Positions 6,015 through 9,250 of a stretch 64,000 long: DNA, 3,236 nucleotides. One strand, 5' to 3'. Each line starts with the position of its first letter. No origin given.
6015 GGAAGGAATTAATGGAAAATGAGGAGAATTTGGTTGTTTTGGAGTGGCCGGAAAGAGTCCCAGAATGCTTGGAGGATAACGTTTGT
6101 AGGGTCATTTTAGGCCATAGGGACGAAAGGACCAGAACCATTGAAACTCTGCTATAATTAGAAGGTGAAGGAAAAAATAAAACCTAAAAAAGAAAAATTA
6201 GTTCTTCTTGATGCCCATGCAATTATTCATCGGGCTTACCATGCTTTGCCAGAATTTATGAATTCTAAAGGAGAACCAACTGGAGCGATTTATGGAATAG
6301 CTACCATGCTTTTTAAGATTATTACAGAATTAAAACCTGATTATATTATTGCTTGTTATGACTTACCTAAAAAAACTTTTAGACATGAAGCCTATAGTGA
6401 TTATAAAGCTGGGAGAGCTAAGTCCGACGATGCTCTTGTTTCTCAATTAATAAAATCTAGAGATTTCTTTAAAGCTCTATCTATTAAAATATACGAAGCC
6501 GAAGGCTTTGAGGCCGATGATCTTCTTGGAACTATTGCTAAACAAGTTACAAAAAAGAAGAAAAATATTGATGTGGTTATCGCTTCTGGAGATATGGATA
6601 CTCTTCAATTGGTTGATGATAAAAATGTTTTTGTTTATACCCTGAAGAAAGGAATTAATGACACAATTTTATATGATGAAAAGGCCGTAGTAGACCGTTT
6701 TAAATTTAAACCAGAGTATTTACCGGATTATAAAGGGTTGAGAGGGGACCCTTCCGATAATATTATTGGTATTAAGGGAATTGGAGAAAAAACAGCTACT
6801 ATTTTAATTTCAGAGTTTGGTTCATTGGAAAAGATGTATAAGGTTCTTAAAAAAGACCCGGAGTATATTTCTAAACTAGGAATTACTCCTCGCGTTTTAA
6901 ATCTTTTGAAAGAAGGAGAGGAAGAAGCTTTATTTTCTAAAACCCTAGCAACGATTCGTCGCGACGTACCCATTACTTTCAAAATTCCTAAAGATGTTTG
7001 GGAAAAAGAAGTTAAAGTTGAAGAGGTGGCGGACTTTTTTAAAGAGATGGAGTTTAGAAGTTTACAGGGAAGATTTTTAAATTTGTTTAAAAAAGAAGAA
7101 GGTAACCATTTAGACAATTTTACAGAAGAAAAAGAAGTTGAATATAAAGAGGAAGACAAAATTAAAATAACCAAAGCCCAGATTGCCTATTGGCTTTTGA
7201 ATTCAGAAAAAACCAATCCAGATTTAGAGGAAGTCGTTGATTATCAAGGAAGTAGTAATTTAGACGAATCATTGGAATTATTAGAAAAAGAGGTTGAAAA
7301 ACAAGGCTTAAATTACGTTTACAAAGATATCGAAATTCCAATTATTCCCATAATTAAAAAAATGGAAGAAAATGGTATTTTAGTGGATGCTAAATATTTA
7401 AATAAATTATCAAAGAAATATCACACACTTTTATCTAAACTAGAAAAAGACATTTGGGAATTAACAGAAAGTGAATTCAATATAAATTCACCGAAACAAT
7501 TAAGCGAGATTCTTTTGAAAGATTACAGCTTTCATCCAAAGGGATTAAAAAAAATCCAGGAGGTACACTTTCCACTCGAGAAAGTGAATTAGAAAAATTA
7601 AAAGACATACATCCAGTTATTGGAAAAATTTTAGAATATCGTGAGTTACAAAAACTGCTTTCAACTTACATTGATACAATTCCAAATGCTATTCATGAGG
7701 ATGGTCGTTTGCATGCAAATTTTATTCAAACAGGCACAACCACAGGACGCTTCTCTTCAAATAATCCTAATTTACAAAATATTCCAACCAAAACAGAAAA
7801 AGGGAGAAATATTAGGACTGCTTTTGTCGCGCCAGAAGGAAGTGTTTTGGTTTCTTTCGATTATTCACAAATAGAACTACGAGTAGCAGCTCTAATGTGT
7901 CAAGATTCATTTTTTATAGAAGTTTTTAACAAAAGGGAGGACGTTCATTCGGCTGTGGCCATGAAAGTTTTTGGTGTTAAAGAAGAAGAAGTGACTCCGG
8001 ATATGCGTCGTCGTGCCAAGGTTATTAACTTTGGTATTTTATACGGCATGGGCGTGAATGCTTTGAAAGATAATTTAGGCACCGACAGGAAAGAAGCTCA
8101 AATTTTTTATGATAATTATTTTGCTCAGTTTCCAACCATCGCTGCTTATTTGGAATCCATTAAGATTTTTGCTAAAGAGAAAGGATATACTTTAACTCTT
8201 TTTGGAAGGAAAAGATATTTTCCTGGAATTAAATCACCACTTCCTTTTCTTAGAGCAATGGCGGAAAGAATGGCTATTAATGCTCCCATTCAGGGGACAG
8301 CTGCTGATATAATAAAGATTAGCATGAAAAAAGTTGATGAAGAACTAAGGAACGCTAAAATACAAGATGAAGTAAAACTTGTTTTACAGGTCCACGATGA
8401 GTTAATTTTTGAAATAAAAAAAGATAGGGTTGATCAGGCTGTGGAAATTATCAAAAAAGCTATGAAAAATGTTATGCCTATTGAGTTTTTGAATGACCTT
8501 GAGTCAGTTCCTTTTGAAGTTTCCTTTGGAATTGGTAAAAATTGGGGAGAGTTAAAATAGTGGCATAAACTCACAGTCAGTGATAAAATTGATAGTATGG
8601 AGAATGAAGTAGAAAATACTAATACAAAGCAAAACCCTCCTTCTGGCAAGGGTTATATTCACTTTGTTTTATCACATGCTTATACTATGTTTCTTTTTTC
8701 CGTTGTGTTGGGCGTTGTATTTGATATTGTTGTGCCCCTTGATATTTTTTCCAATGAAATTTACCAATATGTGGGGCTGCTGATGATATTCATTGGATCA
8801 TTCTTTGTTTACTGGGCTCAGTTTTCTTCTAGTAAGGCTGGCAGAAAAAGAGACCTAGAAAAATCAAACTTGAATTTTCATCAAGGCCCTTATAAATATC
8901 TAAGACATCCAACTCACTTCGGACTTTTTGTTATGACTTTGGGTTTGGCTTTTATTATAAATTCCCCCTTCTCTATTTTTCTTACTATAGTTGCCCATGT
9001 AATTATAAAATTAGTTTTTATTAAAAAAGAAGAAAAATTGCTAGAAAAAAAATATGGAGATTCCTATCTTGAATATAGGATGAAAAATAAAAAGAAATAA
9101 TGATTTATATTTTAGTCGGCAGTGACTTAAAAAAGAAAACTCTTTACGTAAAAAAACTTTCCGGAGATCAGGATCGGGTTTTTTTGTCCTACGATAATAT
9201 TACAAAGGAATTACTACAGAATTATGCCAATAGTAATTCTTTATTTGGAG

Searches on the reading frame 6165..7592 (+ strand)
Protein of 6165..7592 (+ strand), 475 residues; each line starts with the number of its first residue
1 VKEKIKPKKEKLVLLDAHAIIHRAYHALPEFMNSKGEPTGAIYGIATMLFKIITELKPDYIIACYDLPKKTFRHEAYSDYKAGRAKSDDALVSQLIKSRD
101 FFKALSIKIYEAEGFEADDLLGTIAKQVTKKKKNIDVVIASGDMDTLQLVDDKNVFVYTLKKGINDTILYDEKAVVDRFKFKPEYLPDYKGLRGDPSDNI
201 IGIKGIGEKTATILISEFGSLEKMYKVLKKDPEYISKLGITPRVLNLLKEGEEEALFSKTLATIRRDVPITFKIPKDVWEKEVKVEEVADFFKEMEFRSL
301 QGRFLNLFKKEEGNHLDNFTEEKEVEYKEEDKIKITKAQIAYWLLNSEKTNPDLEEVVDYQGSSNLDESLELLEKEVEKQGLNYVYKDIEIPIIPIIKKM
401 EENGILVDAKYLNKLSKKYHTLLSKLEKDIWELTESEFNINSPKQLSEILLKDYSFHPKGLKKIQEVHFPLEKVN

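Call 66: search_protein_families(library=pfam, proteins=[window:6165-7592:+], max_evalue=0.0001)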
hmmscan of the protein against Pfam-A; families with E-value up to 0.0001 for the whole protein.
window:6165-7592:+ (475 aa): 3 families
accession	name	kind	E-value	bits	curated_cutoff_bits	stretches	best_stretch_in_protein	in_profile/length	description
PF02739.22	5_3_exonuc_N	-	1e-50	172.1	34.3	1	11-179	1-163/164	5'-3' exonuclease, N-terminal resolvase-like domain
PF01367.25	5_3_exonuc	-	9.8e-25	87.3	40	1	182-276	2-88/97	5'-3' exonuclease, C-terminal SAM fold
PF00476.26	DNA_pol_A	-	1e-07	31.7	34.3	1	410-458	2-50/381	DNA polymerase family A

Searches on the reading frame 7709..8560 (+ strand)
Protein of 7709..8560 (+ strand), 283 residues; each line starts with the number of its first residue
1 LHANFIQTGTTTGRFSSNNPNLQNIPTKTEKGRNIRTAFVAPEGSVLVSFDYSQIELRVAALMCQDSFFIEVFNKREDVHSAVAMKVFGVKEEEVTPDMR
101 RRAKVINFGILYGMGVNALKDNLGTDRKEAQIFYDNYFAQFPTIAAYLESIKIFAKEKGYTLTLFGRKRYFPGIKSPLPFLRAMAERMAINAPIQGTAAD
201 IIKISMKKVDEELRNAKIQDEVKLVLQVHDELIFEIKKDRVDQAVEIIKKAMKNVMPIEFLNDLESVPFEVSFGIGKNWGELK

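Call 66: search_protein_families(library=pfam, proteins=[window:7709-8560:+], max_evalue=0.0001)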
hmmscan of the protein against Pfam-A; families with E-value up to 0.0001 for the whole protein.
window:7709-8560:+ (283 aa): 1 family
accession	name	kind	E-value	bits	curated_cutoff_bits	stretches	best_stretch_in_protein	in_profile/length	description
PF00476.26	DNA_pol_A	-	5.1e-110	368.4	34.3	1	2-281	108-381/381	DNA polymerase family A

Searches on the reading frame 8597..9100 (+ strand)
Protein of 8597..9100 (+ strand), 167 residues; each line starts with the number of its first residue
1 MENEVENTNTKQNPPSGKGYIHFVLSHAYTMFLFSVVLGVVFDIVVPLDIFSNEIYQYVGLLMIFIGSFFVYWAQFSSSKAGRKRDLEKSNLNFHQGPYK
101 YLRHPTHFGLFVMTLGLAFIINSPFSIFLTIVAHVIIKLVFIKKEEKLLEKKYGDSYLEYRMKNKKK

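Call 66: search_protein_families(library=pfam, proteins=[window:8597-9100:+], max_evalue=0.0001)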
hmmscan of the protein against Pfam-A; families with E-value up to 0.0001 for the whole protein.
window:8597-9100:+ (167 aa): 3 families
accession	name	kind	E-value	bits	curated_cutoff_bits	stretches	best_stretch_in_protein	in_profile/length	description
PF04191.18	PEMT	-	5e-15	56.3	25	1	58-155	4-104/105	Phospholipid methyltransferase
PF04140.19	ICMT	-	1.2e-07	32.4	24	1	94-150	36-94/95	Isoprenylcysteine carboxyl methyltransferase (ICMT) family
PF06966.17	DUF1295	-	7.4e-06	26.1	20.4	1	30-161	95-232/235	Protein of unknown function (DUF1295)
